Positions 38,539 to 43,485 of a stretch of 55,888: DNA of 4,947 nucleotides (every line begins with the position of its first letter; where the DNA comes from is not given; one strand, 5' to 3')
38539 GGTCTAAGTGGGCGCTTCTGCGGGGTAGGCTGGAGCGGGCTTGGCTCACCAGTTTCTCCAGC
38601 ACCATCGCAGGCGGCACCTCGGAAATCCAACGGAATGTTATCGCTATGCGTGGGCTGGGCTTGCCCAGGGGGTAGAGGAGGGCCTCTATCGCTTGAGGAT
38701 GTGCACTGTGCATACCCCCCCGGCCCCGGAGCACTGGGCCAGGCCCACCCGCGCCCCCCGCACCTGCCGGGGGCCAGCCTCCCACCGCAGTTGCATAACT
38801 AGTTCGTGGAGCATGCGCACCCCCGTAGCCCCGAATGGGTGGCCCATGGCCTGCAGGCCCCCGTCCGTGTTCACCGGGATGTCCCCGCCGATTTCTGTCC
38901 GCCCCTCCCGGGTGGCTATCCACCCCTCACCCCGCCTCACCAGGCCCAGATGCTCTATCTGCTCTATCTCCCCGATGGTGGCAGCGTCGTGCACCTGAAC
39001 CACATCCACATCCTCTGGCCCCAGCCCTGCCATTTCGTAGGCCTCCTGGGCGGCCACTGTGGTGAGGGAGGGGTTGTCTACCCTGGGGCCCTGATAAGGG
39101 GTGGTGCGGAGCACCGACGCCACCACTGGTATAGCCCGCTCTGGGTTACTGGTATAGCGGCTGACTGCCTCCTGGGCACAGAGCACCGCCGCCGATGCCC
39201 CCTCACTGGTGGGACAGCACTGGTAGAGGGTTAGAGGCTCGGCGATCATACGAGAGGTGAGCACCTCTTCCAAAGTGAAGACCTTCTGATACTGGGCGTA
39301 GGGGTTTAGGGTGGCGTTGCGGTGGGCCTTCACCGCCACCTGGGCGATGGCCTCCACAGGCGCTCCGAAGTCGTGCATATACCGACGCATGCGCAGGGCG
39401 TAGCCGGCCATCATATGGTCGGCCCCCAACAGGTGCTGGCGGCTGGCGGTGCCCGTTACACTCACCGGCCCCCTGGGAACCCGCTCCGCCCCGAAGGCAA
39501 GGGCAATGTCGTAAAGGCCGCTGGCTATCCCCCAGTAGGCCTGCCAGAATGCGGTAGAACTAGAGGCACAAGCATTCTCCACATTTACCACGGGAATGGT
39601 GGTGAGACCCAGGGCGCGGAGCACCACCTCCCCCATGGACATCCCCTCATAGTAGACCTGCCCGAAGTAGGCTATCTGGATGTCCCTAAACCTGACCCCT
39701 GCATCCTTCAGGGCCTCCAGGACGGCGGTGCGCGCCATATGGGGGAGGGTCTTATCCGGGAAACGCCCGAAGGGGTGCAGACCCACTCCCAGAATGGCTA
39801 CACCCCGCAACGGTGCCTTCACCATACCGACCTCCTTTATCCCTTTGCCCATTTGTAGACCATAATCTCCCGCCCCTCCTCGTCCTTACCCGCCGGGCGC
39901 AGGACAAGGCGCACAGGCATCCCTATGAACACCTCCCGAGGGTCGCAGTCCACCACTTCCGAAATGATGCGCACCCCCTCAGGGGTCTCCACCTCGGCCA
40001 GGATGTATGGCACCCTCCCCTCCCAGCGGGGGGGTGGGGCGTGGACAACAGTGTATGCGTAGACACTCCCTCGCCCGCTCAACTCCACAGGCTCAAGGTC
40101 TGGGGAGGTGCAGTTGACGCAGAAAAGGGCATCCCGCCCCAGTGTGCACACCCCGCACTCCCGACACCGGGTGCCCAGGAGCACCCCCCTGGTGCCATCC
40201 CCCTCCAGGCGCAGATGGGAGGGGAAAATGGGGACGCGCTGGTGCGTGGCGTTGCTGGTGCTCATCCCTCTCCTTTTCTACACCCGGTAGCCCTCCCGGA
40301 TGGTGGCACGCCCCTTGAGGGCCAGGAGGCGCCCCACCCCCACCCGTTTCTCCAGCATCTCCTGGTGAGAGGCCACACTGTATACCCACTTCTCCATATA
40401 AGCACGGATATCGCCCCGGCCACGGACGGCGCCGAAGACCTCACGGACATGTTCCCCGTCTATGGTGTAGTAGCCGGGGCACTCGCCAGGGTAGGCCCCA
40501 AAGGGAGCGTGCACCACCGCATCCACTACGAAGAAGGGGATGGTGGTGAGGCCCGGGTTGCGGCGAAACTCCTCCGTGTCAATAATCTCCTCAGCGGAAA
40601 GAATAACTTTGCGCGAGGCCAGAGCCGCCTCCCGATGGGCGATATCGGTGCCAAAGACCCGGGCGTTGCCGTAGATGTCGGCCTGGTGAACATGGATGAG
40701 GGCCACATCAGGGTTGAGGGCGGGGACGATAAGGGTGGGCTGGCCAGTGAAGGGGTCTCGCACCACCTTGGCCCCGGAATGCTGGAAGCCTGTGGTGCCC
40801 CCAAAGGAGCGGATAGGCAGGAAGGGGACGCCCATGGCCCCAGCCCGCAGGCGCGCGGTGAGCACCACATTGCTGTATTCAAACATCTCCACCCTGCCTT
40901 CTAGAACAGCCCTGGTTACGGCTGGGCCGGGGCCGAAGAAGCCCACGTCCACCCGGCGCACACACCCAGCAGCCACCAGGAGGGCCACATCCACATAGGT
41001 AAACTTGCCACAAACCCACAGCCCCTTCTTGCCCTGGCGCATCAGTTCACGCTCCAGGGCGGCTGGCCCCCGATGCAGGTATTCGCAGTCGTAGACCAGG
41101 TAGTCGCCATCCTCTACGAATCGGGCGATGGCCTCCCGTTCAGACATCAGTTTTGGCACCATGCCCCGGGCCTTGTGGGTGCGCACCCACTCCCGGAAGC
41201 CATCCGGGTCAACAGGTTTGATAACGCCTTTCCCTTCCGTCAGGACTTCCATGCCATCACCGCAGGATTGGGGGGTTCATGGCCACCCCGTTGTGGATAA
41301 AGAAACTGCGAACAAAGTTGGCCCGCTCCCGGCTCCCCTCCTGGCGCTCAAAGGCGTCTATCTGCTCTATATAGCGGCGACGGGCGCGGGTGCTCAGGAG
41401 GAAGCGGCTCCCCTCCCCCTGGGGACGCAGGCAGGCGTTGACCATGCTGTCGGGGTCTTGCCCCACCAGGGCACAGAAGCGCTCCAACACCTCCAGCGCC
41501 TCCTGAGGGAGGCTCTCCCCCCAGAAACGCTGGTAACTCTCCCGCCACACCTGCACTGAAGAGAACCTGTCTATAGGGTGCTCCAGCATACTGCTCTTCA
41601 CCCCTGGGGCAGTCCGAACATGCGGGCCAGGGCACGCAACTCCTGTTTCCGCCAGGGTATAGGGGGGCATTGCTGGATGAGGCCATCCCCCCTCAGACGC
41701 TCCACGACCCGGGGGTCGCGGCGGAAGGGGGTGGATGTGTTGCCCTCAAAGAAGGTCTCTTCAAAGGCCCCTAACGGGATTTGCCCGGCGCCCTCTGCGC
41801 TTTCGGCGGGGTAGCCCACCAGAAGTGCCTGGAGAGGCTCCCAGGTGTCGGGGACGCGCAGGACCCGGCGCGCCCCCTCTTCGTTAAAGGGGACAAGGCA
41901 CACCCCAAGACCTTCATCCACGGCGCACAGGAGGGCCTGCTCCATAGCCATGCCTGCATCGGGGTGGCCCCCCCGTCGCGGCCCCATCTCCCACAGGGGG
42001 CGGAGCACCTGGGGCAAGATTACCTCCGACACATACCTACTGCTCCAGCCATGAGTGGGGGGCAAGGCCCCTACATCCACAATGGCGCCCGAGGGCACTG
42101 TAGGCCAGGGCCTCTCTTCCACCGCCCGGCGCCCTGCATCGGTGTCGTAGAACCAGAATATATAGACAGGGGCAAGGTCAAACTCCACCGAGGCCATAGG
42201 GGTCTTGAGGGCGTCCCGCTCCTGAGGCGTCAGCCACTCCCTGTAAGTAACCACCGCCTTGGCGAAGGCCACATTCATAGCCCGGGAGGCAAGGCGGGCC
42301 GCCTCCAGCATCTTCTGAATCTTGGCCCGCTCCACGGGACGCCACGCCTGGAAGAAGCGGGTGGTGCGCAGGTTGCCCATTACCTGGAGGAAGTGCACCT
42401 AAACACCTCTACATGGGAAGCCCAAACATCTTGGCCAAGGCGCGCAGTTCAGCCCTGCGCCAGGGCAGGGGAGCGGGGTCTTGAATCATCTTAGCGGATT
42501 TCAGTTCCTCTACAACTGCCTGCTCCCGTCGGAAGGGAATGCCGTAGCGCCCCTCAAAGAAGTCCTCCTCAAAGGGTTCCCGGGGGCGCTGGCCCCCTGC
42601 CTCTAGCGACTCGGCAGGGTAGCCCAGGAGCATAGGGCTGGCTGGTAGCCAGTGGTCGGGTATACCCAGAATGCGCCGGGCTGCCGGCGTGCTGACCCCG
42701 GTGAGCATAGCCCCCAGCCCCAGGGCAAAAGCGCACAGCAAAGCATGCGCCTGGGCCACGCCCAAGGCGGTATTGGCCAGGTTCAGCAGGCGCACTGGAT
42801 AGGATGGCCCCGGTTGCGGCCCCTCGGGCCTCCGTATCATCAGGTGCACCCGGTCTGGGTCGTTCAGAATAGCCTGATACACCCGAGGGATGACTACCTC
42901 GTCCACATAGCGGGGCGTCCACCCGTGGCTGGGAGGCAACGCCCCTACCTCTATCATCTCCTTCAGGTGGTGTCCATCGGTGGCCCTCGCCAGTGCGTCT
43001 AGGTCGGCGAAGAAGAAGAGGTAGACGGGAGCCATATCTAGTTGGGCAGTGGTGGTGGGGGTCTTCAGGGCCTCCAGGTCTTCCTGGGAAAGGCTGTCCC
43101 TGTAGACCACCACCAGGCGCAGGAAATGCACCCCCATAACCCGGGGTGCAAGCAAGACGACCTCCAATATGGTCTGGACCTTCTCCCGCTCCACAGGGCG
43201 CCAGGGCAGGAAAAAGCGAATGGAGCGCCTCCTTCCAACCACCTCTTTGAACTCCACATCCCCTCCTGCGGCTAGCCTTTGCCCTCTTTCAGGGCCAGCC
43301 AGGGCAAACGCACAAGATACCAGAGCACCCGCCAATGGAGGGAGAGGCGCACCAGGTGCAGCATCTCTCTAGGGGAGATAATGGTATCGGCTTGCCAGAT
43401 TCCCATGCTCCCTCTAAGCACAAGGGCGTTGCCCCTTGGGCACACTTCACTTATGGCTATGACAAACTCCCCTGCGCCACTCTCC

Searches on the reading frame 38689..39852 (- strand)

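Call 18: search_protein_families(library=pfam, proteins=[window:38689-39852:-], max_evalue=0.001)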
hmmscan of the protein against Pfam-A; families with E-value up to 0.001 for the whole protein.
window:38689-39852:- (388 aa): 4 families
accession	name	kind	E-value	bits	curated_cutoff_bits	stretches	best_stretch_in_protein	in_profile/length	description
PF22691.2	Thiolase_C_1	-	1.6e-40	138.6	28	1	265-378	21-133/144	Thiolase C-terminal domain-like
PF00108.29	Thiolase_N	-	1.8e-17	64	26.4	1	23-227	6-259/260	Thiolase, N-terminal domain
PF02803.24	Thiolase_C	-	3.2e-12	46.6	27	1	266-378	26-114/123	Thiolase, C-terminal domain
PF02801.28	Ketoacyl-synt_C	-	1.1e-05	25.8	20.8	0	259-292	22-55/119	Beta-ketoacyl synthase, C-terminal domain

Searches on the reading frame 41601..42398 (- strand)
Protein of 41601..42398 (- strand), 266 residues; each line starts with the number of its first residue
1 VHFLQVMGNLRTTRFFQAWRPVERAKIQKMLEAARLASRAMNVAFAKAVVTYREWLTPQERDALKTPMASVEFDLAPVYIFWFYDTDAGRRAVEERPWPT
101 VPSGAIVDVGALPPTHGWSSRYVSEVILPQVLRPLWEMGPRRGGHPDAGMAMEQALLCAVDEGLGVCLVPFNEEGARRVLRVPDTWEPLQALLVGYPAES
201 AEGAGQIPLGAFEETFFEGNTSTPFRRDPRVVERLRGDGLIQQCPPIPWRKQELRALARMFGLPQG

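Call 19: search_protein_families(library=pfam, proteins=[window:41601-42398:-], max_evalue=0.001)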
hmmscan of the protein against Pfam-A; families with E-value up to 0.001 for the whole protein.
window:41601-42398:- (266 aa): 1 family
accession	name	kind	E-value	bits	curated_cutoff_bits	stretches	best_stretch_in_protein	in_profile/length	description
PF00881.29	Nitroreductase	-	2.8e-10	41.1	23.5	1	139-196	110-167/167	Nitroreductase family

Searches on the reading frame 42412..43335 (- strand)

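Call 19: search_protein_families(library=pfam, proteins=[window:42412-43335:-], max_evalue=0.001)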
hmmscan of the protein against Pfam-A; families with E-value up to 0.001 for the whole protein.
window:42412-43335:- (308 aa): 1 family
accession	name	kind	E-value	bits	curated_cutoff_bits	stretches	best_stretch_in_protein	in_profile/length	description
PF00881.29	Nitroreductase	-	4.4e-08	33.9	23.5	1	35-238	3-166/167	Nitroreductase family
